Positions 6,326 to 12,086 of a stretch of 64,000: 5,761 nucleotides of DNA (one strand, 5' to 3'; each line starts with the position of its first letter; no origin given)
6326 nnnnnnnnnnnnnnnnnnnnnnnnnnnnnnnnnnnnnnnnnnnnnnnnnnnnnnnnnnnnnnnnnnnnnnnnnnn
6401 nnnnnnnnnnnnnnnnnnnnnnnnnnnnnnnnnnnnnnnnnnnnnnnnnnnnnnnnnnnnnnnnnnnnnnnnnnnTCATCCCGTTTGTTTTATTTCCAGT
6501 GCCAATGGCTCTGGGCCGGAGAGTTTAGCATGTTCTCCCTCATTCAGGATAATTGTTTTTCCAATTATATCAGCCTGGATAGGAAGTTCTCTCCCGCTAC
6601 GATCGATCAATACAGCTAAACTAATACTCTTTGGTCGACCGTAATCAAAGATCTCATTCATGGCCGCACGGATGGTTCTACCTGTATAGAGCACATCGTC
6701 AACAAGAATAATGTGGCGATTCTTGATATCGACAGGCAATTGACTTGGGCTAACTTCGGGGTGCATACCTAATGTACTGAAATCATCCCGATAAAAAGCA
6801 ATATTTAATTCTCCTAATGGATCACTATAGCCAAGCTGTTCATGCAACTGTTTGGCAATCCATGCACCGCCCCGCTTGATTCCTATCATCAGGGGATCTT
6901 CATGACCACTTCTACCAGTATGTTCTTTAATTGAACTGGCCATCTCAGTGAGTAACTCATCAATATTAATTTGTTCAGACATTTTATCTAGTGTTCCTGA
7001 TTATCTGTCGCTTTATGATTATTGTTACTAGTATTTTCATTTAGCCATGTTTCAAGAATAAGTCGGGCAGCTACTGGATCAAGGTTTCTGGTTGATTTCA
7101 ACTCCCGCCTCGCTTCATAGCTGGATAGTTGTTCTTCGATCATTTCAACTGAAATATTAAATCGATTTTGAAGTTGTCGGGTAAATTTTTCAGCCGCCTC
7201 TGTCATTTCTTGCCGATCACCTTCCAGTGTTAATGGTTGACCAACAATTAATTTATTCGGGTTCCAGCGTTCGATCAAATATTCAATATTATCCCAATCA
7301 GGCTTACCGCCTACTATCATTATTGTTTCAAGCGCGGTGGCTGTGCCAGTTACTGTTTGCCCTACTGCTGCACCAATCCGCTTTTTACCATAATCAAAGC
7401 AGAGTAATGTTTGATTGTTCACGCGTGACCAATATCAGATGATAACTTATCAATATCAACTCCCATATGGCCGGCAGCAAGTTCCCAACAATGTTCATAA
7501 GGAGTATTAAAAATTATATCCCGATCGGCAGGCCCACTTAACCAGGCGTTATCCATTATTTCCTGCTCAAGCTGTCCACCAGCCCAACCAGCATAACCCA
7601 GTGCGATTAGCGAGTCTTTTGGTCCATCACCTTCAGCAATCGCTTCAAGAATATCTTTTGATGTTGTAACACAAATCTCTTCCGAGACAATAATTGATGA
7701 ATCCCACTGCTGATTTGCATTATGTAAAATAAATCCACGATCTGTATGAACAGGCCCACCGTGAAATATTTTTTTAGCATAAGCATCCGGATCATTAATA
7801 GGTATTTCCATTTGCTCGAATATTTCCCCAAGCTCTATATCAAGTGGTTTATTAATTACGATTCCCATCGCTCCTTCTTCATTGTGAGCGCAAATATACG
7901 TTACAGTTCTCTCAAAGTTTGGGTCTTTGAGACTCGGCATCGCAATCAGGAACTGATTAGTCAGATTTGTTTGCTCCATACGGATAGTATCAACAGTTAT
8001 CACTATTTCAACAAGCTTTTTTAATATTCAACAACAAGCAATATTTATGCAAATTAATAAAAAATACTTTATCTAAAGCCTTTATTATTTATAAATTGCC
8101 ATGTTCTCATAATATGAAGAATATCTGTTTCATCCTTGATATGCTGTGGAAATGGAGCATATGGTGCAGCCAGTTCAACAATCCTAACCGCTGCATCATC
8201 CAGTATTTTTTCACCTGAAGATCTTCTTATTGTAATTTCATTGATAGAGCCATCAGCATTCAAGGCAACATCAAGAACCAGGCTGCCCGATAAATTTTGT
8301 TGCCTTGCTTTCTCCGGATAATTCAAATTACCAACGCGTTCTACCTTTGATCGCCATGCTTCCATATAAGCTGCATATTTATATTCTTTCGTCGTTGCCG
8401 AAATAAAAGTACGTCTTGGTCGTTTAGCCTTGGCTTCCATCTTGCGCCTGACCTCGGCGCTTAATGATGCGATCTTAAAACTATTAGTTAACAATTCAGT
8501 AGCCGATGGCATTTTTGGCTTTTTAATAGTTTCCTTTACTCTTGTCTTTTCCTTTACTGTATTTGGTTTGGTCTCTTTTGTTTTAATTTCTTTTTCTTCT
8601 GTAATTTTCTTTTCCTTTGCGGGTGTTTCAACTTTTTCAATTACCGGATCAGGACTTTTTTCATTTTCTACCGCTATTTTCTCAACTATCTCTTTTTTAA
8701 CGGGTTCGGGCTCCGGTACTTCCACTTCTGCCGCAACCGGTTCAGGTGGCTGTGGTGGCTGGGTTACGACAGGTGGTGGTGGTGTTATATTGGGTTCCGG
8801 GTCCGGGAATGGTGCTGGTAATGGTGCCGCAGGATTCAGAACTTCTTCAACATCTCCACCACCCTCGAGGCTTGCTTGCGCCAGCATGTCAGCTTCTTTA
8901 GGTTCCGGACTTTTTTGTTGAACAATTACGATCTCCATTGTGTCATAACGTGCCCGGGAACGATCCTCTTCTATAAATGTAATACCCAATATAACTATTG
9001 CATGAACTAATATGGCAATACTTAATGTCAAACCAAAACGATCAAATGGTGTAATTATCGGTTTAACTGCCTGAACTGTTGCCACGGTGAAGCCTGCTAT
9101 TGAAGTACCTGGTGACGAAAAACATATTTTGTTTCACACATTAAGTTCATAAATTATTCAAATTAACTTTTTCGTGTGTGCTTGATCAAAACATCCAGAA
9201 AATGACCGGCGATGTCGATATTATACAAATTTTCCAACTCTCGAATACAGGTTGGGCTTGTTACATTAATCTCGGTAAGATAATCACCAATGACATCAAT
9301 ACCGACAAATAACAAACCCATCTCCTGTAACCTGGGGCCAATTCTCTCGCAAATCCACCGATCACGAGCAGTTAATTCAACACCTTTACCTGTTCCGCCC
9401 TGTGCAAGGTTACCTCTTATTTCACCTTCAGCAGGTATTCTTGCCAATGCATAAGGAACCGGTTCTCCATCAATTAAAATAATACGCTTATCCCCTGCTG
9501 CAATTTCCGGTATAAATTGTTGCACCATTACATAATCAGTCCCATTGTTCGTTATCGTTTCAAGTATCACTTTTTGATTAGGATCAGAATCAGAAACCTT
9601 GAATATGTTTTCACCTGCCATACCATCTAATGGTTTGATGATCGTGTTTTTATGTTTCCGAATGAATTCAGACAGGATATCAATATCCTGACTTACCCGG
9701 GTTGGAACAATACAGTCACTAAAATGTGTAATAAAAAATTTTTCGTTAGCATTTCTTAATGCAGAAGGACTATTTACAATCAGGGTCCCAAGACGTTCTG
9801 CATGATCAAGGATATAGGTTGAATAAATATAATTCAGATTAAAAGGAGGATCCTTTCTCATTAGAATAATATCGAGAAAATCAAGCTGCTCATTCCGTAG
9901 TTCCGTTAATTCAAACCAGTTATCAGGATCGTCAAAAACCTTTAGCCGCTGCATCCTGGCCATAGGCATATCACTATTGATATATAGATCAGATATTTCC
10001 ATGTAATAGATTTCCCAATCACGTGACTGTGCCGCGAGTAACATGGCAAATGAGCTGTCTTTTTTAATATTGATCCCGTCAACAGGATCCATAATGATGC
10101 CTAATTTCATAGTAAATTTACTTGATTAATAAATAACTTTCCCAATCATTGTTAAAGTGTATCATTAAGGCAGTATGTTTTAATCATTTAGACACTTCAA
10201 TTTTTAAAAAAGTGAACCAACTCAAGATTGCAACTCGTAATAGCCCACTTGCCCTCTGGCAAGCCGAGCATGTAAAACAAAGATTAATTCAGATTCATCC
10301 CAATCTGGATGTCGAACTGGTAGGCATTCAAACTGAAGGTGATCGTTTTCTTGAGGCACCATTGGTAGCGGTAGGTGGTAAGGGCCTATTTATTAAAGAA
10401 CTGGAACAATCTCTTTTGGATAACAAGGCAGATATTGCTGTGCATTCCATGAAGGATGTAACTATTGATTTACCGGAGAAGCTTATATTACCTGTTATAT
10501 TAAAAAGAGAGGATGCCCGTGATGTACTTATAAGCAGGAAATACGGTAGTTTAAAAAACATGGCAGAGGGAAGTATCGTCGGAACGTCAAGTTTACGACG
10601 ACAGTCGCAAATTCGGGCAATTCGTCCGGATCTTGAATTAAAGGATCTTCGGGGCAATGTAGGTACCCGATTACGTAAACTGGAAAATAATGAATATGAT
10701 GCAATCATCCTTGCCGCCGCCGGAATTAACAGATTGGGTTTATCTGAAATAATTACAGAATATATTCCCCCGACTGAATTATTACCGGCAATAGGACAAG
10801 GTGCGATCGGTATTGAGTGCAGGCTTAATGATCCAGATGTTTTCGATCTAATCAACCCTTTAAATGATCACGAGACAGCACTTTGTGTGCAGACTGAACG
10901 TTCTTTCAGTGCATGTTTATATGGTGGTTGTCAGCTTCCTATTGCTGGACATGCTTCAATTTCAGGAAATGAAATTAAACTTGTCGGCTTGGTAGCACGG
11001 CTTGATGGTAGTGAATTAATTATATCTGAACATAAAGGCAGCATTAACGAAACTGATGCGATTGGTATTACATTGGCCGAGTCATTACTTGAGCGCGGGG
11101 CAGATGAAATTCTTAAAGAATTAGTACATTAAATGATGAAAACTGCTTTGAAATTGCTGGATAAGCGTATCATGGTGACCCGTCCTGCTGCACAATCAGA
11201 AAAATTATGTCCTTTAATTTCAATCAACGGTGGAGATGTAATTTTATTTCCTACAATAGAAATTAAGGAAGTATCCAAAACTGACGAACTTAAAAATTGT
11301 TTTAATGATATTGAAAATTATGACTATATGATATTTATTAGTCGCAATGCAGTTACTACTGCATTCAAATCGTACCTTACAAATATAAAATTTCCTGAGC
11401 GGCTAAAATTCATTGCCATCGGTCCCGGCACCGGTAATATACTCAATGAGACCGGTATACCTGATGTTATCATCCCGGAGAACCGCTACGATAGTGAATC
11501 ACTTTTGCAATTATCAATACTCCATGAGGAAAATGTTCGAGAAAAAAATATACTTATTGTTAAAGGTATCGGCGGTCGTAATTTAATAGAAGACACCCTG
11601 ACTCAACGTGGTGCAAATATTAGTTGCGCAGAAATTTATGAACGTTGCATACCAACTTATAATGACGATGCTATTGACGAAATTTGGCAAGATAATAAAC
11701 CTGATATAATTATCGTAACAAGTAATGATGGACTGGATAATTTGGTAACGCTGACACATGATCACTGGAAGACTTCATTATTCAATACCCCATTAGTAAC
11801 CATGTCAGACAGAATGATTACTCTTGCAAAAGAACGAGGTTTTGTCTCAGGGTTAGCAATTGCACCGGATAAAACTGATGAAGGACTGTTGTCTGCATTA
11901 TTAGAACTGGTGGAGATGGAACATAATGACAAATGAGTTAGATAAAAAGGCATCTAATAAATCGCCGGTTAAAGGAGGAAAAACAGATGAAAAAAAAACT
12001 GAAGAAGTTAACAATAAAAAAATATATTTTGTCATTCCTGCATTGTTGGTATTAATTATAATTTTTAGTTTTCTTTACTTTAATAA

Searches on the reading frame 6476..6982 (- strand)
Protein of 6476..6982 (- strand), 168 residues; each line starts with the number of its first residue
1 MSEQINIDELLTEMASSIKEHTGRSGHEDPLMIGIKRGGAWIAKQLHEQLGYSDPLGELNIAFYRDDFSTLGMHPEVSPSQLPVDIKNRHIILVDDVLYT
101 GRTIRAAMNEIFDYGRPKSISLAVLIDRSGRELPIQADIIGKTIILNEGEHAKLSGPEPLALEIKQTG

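Call 91: search_protein_families(library=pfam, proteins=[window:6476-6982:-], max_evalue=0.00001)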
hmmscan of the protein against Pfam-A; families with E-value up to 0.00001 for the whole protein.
window:6476-6982:- (168 aa): 2 families
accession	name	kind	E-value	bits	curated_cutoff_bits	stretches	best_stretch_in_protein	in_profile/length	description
PF00156.33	Pribosyltran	-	3.8e-19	69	26.3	1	10-145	14-144/158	Phosphoribosyl transferase domain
PF14681.12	UPRTase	-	3.3e-08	33.7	27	1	19-126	56-159/206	Uracil phosphoribosyltransferase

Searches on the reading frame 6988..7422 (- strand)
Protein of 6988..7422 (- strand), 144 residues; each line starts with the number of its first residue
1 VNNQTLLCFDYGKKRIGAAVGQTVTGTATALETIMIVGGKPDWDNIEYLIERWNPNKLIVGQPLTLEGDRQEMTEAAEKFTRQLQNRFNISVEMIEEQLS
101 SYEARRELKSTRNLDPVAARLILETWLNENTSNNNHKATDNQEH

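Call 91: search_protein_families(library=pfam, proteins=[window:6988-7422:-], max_evalue=0.00001)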
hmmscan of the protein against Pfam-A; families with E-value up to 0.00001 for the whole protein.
window:6988-7422:- (144 aa): 1 family
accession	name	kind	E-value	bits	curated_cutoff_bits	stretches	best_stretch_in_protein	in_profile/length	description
PF03652.20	RuvX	-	7e-34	117.5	29.2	1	5-128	2-133/134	Holliday junction resolvase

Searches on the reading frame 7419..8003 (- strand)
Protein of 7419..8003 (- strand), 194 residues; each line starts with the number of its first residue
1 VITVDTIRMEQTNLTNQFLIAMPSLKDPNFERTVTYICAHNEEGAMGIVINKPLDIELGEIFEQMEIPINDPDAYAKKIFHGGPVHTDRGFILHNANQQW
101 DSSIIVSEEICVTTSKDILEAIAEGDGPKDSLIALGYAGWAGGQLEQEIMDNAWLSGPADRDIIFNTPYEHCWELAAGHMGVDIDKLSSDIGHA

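Call 91: search_protein_families(library=pfam, proteins=[window:7419-8003:-], max_evalue=0.00001)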
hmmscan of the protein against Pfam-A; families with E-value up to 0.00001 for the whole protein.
window:7419-8003:- (194 aa): 1 family
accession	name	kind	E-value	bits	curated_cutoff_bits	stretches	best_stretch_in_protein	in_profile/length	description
PF02622.21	DUF179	-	3.5e-54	183.5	27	1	23-181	1-157/157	AlgH-like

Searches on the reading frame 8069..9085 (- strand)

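Call 91: search_protein_families(library=pfam, proteins=[window:8069-9085:-], max_evalue=0.00001)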
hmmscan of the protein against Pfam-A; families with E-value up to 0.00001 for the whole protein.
window:8069-9085:- (338 aa): 2 families
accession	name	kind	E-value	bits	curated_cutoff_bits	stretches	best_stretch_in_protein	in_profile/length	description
PF03544.19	TonB_C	-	5.8e-16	59.1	24.6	1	253-320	2-67/79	Gram-negative bacterial TonB protein C-terminal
PF13103.11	TonB_2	-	4.8e-06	27.1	22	1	263-315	22-73/85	TonB C terminal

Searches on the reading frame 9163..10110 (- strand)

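Call 91: search_protein_families(library=pfam, proteins=[window:9163-10110:-], max_evalue=0.00001)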
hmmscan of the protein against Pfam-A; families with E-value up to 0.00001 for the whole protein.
window:9163-10110:- (315 aa): 4 families
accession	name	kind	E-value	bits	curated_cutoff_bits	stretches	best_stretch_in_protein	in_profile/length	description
PF02955.21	GSH-S_ATP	-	8.6e-74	247.2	23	1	123-296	1-174/175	Prokaryotic glutathione synthetase, ATP-grasp domain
PF02951.20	GSH-S_N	-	1.2e-43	148.4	21.3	1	1-119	1-119/119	Prokaryotic glutathione synthetase, N-terminal domain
PF08443.16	RimK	-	2.4e-14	53.8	21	1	137-307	21-187/188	RimK-like ATP-grasp domain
PF14398.11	ATPgrasp_YheCD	-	8.9e-06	25.6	26.8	0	130-190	25-85/255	YheC/D like ATP-grasp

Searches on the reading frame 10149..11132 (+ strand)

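Call 91: search_protein_families(library=pfam, proteins=[window:10149-11132:+], max_evalue=0.00001)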
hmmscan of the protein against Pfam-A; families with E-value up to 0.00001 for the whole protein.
window:10149-11132:+ (327 aa): 2 families
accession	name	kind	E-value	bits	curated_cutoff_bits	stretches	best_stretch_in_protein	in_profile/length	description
PF01379.25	Porphobil_deam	-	1.9e-82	276.3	22.1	1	25-231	1-205/207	Porphobilinogen deaminase, dipyromethane cofactor binding domain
PF03900.20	Porphobil_deamC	-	4.1e-16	59.5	26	1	244-314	1-73/74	Porphobilinogen deaminase, C-terminal domain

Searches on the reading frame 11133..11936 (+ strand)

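Call 91: search_protein_families(library=pfam, proteins=[window:11133-11936:+], max_evalue=0.00001)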
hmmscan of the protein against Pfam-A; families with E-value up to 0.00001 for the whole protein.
window:11133-11936:+ (267 aa): 1 family
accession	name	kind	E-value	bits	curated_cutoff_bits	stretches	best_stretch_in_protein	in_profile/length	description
PF02602.20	HEM4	-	8.4e-41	140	27.5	1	28-253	6-230/231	Uroporphyrinogen-III synthase HemD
